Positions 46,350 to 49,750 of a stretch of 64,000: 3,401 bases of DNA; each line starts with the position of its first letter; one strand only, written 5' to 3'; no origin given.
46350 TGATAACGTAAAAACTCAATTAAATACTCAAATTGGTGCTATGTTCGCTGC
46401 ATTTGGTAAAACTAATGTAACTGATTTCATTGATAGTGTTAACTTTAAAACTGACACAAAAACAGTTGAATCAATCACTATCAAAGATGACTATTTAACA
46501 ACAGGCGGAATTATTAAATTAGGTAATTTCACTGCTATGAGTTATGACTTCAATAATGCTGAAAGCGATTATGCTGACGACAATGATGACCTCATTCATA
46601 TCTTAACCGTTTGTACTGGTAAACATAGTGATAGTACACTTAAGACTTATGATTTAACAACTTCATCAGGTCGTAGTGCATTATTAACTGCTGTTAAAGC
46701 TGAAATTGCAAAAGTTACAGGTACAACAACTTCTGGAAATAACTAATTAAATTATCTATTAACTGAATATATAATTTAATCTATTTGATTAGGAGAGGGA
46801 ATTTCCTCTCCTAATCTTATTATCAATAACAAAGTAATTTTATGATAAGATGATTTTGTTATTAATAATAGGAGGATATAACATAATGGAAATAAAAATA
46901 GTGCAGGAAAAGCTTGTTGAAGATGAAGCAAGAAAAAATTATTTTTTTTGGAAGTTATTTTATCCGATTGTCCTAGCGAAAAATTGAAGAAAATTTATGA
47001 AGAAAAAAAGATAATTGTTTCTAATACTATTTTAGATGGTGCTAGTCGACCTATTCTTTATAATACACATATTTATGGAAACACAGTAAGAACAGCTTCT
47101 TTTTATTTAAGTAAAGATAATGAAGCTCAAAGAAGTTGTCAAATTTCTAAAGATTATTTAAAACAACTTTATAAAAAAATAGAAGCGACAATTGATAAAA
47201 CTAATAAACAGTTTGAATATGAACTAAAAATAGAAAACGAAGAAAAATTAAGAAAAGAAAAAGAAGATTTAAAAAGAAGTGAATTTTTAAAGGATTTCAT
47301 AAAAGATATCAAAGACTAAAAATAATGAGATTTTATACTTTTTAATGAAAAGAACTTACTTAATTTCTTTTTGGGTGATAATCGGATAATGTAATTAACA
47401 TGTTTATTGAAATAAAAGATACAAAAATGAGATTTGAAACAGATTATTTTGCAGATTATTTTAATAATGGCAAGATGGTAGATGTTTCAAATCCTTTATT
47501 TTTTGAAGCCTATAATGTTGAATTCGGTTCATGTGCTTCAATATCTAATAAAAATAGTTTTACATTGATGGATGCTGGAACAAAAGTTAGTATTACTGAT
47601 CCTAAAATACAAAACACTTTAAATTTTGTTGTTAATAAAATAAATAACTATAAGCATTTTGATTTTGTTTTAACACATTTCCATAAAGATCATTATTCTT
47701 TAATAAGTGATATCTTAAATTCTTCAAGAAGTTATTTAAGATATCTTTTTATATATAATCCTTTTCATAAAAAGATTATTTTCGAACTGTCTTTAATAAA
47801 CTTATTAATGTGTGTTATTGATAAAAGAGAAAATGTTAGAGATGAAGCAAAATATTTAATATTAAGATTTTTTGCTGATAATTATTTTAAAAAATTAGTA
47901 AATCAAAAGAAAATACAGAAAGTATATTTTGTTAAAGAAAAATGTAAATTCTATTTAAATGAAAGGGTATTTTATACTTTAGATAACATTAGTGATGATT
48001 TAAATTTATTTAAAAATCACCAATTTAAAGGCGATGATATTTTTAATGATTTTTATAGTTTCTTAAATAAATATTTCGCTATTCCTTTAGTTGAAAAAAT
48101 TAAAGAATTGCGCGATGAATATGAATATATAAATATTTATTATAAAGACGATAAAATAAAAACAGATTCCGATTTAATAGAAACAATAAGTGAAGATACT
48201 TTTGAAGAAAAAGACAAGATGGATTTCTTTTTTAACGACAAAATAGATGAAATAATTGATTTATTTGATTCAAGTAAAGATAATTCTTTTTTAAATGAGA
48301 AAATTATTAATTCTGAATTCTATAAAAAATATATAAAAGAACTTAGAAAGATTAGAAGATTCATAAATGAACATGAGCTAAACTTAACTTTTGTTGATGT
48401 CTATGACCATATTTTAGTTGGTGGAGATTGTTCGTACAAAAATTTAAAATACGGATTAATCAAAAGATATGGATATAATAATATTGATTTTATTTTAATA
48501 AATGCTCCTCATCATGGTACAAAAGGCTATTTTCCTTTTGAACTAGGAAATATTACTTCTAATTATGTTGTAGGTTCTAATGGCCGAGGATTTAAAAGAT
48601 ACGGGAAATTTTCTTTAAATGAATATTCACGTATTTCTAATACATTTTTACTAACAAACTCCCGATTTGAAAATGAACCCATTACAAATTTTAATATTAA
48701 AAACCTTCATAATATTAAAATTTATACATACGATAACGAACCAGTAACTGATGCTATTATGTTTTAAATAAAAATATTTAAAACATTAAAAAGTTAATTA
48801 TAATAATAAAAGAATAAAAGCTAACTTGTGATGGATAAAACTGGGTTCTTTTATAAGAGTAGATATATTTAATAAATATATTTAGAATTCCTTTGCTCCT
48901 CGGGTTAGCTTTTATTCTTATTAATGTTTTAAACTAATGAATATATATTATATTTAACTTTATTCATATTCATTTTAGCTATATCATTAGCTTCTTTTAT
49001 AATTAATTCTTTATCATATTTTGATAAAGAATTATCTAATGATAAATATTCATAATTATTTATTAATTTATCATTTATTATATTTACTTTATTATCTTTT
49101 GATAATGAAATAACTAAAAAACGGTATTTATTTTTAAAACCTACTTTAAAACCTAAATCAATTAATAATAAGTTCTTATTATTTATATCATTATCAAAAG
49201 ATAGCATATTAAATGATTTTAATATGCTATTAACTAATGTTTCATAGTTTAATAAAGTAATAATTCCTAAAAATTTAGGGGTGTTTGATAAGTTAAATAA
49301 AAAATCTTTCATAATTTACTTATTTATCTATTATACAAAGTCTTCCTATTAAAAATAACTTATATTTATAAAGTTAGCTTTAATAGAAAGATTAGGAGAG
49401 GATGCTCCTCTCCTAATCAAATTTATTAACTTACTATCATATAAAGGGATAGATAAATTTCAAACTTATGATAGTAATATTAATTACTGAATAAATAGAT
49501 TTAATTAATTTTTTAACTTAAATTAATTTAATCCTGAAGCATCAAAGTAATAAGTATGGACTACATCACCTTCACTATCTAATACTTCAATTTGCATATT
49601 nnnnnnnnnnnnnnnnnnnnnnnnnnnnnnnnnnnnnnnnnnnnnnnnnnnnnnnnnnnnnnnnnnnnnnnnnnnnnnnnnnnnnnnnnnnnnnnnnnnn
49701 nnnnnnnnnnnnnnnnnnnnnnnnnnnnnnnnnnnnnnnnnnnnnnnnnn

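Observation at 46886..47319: T8 homopolymer separates a strong SD+ATG initiation site from the body of a 123-aa ORF: phase-variation or programmed -1 frameshift candidate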

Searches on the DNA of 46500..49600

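Call 39: search_rna_families(source=window, start=46500, end=49600, threshold=evalue, max_evalue=1)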
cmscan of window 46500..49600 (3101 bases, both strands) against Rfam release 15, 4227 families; matches with E-value up to 1: 2.
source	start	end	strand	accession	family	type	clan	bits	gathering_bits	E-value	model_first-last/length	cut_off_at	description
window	48810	48921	+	RF03688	mir-3045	Gene; miRNA;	-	25.6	90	0.023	1-75/75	no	mir-3045 microRNA precursor family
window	47429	47495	-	RF00896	mir-787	Gene; miRNA;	-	22.1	57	0.42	1-72/72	no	mir-787 microRNA precursor family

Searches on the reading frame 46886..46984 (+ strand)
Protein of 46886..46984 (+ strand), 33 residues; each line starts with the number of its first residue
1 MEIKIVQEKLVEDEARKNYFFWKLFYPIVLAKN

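Call 43: list_cluster_members(proteins=[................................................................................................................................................, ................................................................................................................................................, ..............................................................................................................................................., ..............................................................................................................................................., window:46886-46984:+, window:46850-46984:+, window:46948-47316:+])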
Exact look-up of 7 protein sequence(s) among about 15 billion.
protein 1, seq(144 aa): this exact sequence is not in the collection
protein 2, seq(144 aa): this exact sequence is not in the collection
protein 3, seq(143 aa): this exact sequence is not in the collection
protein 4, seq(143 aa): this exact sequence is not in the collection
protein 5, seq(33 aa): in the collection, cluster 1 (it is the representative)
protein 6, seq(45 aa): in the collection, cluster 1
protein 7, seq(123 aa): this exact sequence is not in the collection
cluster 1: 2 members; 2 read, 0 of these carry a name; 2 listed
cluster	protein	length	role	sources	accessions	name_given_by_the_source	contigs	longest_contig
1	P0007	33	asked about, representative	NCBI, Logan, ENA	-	-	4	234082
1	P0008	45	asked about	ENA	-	-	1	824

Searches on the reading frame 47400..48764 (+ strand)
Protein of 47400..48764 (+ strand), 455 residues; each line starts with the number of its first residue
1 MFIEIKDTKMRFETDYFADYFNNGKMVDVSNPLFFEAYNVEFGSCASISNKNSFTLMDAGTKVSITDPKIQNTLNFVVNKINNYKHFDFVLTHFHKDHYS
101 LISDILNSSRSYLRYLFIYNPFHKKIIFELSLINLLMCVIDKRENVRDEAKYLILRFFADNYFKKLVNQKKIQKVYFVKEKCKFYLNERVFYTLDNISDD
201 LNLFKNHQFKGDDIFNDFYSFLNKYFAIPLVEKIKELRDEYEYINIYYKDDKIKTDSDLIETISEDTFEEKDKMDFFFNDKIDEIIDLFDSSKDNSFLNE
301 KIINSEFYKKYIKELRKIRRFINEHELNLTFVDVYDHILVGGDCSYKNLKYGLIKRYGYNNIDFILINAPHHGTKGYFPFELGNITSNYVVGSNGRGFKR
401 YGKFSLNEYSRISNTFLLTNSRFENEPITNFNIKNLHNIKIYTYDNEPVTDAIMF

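Call 5: search_protein_families(library=pfam, max_evalue=1, proteins=[window:47400-48764:+])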
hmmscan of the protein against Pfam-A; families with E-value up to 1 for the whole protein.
window:47400-48764:+ (455 aa): 0 families

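Call 6: search_protein_families(library=padloc, max_evalue=1, proteins=[window:47400-48764:+])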
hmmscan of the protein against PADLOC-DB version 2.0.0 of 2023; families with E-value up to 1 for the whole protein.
window:47400-48764:+ (455 aa): 0 families

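Call 17: find_homologous_proteins(query=window:47400-48764:+, max_evalue=0.001)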
Query window:47400-48764:+ (455 aa): 1 proteins with E <= 0.001 among 5848 candidates.
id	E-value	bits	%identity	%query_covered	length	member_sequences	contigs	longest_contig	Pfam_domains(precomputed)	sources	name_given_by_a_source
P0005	2.8e-297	1004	100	100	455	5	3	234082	-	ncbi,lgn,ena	-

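Call 37: search_protein_families(library=phrogs, max_evalue=0.1, proteins=[window:47400-48764:+])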
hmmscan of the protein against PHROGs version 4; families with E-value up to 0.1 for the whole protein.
window:47400-48764:+ (455 aa): 0 families

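Call 38: search_protein_families(library=ncbifam, max_evalue=0.1, proteins=[window:47400-48764:+])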
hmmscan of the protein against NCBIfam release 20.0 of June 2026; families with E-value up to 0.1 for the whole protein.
window:47400-48764:+ (455 aa): 0 families

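Call 44: search_solved_structures(query=window:47400-48764:+, max_evalue=10)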
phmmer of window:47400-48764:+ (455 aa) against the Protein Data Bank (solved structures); distinct sequences matched with E-value up to 10: 2.
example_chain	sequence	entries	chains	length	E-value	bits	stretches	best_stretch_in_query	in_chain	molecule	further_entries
4le9_A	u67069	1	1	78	0.33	13.4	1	328-380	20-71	Proto-oncogene tyrosine-protein kinase Src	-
7pvw_A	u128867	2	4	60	0.65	12.4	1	330-380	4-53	Isoform 1 of Proto-oncogene tyrosine-protein kinase Src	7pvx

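Call 50: find_related_loci(query=window:47400-48764:+, collection=viral_contigs, flank=6000)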
Query window:47400-48764:+ (455 aa) in viral_contigs; peptide patterns used: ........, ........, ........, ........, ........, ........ (x = any residue, [..] = any of these).
4 stretches matched a pattern, but none encodes a relative of the query by tblastn (E <= 1e-3).

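Call 53: find_related_loci(query=window:47400-48764:+, collection=metagenome_contigs, flank=6000)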
Query window:47400-48764:+ (455 aa) in metagenome_contigs; peptide patterns used: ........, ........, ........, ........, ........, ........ (x = any residue, [..] = any of these).
247 stretches matched a pattern, but none encodes a relative of the query by tblastn (E <= 1e-3).

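Call 57: predict_structure(protein=window:47400-48764:+)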
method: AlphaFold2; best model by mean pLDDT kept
length: 455 residues; sequences in the alignment: 1
mean_pLDDT: 33.1   pTM: 0.21
mean pLDDT of the five models: 33.1, 30.7, 29.1, 27.5, 27.0
residues with pLDDT >= 90: 0; 70-90: 0; 50-70: 0; < 50: 455
segments of 3 or more residues with pLDDT < 50: 1-455
pLDDT, mean of each block of 10 residues (from residue 1): 25 32 34 33 29 29 33 34 29 29 31 30 33 33 33 36 34 32 24 27 29 32 31 33 33 30 27 34 44 42 41 44 38 29 34 31 36 33 36 34 32 37 35 38 38 31
secondary structure, 60 per line:
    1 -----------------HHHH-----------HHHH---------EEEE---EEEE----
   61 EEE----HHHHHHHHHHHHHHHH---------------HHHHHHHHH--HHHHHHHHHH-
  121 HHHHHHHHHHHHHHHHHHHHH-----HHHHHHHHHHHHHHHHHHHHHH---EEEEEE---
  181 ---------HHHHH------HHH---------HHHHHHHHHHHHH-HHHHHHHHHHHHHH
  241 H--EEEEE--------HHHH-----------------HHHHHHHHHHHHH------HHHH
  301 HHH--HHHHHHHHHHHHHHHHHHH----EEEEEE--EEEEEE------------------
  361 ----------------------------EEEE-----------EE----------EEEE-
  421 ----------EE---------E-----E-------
elements in order: H18-21 H33-36 E46-49 E53-56 E61-63 H68-83 H99-107 H110-119 H121-141 H147-168 E172-177 H190-194 H213-225 H227-241 E244-248 H257-260 H278-290 H297-303 H306-324 E329-334 E337-342 E389-392 E416-419

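Call 61: search_dna_similar(query=window:47400-48764:+, collection=plasmids, mode=protein, max_evalue=0.01, max_rows=10)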
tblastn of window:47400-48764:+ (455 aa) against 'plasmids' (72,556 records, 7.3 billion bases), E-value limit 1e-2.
Records with a match: 4; places in all: 4; records where one place covers at least 80% of the query: 0.
Best place of each record, by identity: <60% 4.
By first word of the organism name: Klebsiella 4.
By predicted mobility (MOB-suite, as given by PLSDB): conjugative 3; mobilizable 1.
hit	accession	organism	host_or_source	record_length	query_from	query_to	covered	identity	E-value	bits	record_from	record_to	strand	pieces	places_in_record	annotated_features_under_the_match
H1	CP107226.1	Klebsiella pneumoniae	Homo sapiens,sputum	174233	28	103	17%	27.3%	9e-3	46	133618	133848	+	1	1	hypothetical protein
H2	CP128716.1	Klebsiella pneumoniae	Homo sapiens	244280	28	103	17%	27.3%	9e-3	46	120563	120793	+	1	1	hypothetical protein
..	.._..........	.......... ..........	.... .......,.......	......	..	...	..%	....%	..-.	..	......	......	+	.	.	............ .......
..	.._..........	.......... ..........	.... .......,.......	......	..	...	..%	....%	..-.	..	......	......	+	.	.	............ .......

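Call 62: get_annotated_region(hit=H1, flank=4000)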
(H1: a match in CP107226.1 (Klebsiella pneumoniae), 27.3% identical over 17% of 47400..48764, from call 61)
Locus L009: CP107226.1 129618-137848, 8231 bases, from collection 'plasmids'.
description: Klebsiella pneumoniae strain SJ25 plasmid pSJ25_1, complete sequence
organism: Klebsiella pneumoniae (NCBI taxid 573)
taxonomy: Bacteria; Pseudomonadota; Gammaproteobacteria; Enterobacterales; Enterobacteriaceae; Klebsiella; Klebsiella pneumoniae
host: -; source: Homo sapiens,sputum; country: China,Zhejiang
typing (MOB-suite, as given by PLSDB): mobilizable; replicon IncFIB; relaxase MOBH
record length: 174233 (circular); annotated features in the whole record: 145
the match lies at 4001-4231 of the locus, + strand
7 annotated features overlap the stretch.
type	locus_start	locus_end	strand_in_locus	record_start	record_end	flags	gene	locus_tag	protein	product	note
CDS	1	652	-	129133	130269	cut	-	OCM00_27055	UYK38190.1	metallophosphoesterase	-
CDS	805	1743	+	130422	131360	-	-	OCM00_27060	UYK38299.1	LysR family transcriptional regulator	-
CDS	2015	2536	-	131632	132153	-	-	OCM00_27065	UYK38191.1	hypothetical protein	-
CDS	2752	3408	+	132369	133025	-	-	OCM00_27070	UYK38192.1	GIY-YIG nuclease family protein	-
CDS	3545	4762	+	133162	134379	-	-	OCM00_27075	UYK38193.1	hypothetical protein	-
CDS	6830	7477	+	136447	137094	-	-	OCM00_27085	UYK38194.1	HAD-IB family hydrolase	-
CDS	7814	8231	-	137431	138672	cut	-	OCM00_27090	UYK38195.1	VWA domain-containing protein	-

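Call 63: search_protein_families(library=pfam, max_evalue=0.1, proteins=[L009:3545-4759:+])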
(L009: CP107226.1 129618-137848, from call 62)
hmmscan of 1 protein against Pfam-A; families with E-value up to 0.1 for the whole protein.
L009:3545-4759:+ (405 aa): 0 families

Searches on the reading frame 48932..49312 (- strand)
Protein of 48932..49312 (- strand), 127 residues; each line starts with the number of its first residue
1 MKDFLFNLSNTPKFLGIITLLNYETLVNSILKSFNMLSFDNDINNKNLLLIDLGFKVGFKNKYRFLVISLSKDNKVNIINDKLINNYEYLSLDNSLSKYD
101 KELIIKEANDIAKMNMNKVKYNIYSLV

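Call 5: search_protein_families(library=pfam, max_evalue=1, proteins=[window:48932-49312:-])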
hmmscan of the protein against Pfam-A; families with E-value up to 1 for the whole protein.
window:48932-49312:- (127 aa): 0 families

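Call 6: search_protein_families(library=padloc, max_evalue=1, proteins=[window:48932-49312:-])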
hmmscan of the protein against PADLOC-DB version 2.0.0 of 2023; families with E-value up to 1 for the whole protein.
window:48932-49312:- (127 aa): 0 families

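Call 37: search_protein_families(library=phrogs, max_evalue=0.1, proteins=[window:48932-49312:-])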
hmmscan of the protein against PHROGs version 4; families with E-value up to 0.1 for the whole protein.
window:48932-49312:- (127 aa): 1 family
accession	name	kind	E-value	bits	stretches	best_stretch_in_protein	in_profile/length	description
phrog_2655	-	integration and excision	0.088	13.4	1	66-117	60-110/181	excisionase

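Call 38: search_protein_families(library=ncbifam, max_evalue=0.1, proteins=[window:48932-49312:-])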
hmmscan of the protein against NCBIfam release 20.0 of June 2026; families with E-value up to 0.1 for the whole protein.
window:48932-49312:- (127 aa): 0 families
